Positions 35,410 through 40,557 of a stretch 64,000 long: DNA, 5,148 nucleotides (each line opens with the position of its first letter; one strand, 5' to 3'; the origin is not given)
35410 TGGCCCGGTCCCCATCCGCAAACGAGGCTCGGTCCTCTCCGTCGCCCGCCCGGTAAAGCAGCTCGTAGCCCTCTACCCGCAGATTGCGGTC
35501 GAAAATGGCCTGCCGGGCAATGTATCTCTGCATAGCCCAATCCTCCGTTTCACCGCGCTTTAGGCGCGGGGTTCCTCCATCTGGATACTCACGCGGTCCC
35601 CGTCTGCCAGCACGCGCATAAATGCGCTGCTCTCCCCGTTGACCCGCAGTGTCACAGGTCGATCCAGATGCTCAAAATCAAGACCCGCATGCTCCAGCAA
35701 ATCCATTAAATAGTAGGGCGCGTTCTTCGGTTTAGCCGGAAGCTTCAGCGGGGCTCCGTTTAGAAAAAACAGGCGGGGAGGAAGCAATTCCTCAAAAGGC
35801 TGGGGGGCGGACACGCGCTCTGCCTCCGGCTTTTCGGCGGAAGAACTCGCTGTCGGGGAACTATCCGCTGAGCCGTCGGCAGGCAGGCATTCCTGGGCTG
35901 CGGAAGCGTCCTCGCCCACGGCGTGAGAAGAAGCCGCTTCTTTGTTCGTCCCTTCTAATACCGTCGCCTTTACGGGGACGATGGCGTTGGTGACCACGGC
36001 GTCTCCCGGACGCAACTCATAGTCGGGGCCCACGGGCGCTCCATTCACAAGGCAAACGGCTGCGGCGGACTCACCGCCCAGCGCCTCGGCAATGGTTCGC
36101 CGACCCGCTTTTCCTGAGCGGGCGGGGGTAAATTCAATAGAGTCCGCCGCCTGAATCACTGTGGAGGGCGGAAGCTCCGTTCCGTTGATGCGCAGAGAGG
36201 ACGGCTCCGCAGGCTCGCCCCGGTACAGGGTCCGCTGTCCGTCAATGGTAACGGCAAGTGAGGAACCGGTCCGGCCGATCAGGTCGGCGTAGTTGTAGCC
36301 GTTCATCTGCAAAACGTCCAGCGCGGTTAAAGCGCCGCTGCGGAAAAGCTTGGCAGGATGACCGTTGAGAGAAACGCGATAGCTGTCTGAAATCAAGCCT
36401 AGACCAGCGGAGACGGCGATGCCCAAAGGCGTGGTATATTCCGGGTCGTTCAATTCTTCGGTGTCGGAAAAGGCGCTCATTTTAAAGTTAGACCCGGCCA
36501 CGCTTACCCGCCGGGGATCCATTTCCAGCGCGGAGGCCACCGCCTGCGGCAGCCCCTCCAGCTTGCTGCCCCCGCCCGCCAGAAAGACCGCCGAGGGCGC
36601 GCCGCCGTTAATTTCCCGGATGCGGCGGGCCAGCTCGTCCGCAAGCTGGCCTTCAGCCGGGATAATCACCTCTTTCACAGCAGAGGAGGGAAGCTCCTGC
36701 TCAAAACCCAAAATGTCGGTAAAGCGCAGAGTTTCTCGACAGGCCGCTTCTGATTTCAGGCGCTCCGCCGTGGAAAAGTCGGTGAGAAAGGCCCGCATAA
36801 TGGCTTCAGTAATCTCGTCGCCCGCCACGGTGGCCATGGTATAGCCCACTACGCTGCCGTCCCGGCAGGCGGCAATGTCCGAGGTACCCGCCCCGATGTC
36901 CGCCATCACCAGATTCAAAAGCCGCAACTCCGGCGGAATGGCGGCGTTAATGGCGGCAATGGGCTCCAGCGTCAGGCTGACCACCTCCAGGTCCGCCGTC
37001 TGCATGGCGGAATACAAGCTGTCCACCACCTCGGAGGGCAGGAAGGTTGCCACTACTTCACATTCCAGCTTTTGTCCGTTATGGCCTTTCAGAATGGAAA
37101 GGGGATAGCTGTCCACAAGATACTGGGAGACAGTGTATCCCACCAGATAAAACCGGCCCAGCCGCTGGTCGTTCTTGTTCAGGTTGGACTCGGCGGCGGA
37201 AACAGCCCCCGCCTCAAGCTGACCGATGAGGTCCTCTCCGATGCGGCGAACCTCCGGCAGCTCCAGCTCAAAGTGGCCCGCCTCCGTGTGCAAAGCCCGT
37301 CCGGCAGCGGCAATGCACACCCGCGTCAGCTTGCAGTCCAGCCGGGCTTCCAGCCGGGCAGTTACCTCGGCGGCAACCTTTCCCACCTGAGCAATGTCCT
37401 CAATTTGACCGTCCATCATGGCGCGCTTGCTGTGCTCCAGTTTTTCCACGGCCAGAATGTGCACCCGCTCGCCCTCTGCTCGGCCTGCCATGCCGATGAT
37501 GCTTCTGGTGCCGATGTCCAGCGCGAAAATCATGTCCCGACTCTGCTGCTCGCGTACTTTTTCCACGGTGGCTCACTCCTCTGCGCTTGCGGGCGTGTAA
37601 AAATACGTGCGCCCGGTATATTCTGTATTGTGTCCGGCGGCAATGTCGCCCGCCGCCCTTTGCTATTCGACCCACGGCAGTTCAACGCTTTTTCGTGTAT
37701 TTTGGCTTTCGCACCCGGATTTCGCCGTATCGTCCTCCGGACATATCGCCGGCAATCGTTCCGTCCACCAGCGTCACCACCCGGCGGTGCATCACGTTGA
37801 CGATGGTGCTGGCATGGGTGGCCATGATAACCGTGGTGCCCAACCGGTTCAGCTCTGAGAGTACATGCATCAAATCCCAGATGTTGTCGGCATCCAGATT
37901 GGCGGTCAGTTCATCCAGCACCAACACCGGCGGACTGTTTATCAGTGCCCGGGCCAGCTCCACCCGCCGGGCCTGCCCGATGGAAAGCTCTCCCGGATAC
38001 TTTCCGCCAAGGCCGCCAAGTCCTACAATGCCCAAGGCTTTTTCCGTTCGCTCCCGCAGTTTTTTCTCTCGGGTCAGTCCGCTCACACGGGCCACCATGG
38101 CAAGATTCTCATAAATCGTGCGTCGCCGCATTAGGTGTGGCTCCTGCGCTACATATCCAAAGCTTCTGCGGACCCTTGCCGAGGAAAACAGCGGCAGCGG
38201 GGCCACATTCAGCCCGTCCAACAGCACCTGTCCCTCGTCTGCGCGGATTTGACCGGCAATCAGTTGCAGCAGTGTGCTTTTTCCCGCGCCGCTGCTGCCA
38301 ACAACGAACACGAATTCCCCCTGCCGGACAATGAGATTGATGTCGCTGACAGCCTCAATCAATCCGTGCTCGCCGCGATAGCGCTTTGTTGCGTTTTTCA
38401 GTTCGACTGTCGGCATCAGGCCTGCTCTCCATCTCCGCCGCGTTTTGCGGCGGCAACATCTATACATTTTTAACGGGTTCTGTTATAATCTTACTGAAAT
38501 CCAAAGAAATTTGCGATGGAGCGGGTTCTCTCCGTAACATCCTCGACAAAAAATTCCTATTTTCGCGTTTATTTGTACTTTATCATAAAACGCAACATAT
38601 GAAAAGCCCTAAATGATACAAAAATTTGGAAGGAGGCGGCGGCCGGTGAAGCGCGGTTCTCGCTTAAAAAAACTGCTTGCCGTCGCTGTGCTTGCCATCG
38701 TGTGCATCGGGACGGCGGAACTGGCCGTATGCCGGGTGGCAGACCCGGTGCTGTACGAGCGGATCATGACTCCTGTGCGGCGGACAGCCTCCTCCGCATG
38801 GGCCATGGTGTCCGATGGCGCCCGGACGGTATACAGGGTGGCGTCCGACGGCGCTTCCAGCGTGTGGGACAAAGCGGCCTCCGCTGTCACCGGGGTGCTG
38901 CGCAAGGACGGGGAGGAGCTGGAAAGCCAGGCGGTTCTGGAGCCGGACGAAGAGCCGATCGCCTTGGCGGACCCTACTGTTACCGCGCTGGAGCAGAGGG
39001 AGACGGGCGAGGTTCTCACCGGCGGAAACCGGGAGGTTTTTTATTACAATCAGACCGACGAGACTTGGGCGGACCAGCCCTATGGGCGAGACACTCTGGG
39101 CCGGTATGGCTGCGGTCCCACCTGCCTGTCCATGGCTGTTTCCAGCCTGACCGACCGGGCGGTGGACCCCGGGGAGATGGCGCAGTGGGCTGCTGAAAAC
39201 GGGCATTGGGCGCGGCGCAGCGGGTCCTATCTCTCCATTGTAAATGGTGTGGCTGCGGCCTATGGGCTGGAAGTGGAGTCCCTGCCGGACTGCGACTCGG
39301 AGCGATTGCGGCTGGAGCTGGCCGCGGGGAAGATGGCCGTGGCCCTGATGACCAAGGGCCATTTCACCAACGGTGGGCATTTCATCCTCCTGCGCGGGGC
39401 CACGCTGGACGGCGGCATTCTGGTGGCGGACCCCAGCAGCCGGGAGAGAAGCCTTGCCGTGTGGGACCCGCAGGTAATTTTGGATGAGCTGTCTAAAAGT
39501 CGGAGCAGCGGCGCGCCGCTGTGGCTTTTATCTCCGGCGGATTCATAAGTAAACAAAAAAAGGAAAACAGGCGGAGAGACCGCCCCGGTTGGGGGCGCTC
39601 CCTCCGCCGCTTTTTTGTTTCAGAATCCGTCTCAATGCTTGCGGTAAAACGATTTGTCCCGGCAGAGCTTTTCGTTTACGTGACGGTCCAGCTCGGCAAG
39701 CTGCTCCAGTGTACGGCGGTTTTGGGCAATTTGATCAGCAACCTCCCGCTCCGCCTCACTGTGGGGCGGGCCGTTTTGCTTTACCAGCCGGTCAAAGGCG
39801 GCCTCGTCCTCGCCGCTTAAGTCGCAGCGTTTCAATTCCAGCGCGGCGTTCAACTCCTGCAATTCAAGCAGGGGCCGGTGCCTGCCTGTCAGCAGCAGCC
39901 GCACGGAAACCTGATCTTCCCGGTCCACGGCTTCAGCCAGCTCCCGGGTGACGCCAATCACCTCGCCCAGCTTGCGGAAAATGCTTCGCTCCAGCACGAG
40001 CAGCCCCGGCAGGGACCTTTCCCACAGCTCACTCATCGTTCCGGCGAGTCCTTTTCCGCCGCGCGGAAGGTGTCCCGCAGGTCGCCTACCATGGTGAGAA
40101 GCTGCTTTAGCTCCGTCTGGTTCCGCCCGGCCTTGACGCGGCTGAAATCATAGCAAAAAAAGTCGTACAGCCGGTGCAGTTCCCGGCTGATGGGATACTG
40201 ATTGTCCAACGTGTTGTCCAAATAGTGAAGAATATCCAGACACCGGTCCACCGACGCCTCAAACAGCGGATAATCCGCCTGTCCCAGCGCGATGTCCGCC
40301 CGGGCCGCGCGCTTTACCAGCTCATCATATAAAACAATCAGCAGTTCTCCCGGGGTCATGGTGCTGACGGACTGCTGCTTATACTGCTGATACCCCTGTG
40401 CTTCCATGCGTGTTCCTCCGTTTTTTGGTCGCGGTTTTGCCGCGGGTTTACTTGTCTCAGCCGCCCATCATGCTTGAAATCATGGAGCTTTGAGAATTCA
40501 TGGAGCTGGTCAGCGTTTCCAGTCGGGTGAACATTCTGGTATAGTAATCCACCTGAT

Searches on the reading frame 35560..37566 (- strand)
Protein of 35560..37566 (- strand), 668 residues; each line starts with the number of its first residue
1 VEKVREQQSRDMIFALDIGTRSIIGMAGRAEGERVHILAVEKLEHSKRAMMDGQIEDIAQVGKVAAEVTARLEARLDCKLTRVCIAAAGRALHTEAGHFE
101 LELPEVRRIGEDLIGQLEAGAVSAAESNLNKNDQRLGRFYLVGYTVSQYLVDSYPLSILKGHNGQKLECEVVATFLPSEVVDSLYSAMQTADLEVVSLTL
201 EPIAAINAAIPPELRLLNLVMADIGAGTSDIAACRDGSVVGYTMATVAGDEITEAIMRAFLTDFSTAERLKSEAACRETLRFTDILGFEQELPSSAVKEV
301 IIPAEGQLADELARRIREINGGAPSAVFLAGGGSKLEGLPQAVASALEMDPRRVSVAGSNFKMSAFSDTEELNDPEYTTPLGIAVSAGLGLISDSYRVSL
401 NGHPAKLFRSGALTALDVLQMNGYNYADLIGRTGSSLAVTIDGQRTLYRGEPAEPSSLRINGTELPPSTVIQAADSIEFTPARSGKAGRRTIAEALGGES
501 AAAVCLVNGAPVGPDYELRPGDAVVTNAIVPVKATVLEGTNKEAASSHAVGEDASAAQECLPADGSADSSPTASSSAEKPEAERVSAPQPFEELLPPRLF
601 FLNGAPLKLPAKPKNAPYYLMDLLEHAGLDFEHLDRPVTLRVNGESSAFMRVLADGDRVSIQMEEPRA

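Call 18: search_protein_families(library=pfam, proteins=[window:35560-37566:-], max_evalue=0.001)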
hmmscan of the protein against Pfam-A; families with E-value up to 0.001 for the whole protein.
window:35560-37566:- (668 aa): 5 families
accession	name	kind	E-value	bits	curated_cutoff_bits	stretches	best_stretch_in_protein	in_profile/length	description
PF14450.12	FtsA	-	4.3e-14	53.4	31.8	1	221-382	2-127/127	Cell division protein FtsA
PF11104.14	PilM_2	-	6.1e-10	39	27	1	179-372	136-322/340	Type IV pilus assembly protein PilM;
PF06723.19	MreB_Mbl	-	4.6e-08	32.7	27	1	195-259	123-187/327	MreB/Mbl protein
PF14451.12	Ub-Mut7C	-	1.5e-06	28.5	23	0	640-661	52-73/81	Mut7-C ubiquitin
PF02597.26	ThiS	-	2.7e-05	25.1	22.5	0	622-661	26-69/76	ThiS family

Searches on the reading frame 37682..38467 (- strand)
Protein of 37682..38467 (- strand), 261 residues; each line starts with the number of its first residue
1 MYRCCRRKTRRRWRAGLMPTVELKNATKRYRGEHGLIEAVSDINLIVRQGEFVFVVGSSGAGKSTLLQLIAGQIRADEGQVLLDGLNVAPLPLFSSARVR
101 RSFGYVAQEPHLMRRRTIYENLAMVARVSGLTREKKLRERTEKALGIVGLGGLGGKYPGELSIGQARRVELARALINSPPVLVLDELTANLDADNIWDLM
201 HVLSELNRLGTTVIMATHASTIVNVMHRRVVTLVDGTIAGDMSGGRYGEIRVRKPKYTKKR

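Call 18: search_protein_families(library=pfam, proteins=[window:37682-38467:-], max_evalue=0.001)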
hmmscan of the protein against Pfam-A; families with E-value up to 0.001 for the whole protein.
window:37682-38467:- (261 aa): 8 families
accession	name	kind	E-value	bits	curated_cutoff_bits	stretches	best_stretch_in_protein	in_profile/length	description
PF00005.33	ABC_tran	-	2.2e-31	109.7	25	1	41-189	2-137/137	ABC transporter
PF13304.12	AAA_21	-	1.7e-08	35.3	27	1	144-223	221-303/304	AAA domain, putative AbiEii toxin, Type IV TA system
PF13191.12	AAA_16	-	9.4e-07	29.9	32.6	1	48-193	20-146/167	AAA ATPase domain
PF02463.25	SMC_N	-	6.1e-06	26.2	40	1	51-230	25-209/220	RecF/RecN/SMC N terminal domain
PF13401.12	AAA_22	-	2e-05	25.4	27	1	49-205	4-109/130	AAA domain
PF03193.22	RsgA_GTPase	-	0.00031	21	30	1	49-80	106-136/174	RsgA GTPase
PF25199.1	nSTAND_NTPase5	-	0.00038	20.7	34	0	48-80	39-72/145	Novel STAND NTPase 5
PF05970.20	PIF1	-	0.00076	19.6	25.9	0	45-82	17-54/223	PIF1-like helicase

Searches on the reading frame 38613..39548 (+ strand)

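Call 18: search_protein_families(library=pfam, proteins=[window:38613-39548:+], max_evalue=0.001)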
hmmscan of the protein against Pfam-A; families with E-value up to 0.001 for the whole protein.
window:38613-39548:+ (311 aa): 1 family
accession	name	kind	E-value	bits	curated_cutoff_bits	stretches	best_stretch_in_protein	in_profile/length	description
PF13529.12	Peptidase_C39_2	-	6.4e-17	62.9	24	1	141-274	2-142/143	Peptidase_C39 like family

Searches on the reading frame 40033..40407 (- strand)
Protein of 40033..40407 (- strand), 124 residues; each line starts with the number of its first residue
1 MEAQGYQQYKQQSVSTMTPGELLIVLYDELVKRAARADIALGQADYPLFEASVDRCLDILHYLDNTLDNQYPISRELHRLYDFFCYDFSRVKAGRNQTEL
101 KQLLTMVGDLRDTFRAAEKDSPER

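Call 3: search_protein_families(library=pfam, proteins=[window:40033-40407:-], max_evalue=0.01)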
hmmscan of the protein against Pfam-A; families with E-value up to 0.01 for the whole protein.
window:40033-40407:- (124 aa): 1 family
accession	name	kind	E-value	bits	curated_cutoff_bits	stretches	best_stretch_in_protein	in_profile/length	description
PF02561.19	FliS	-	2.7e-24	86.1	26.7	1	6-117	1-114/115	Flagellar protein FliS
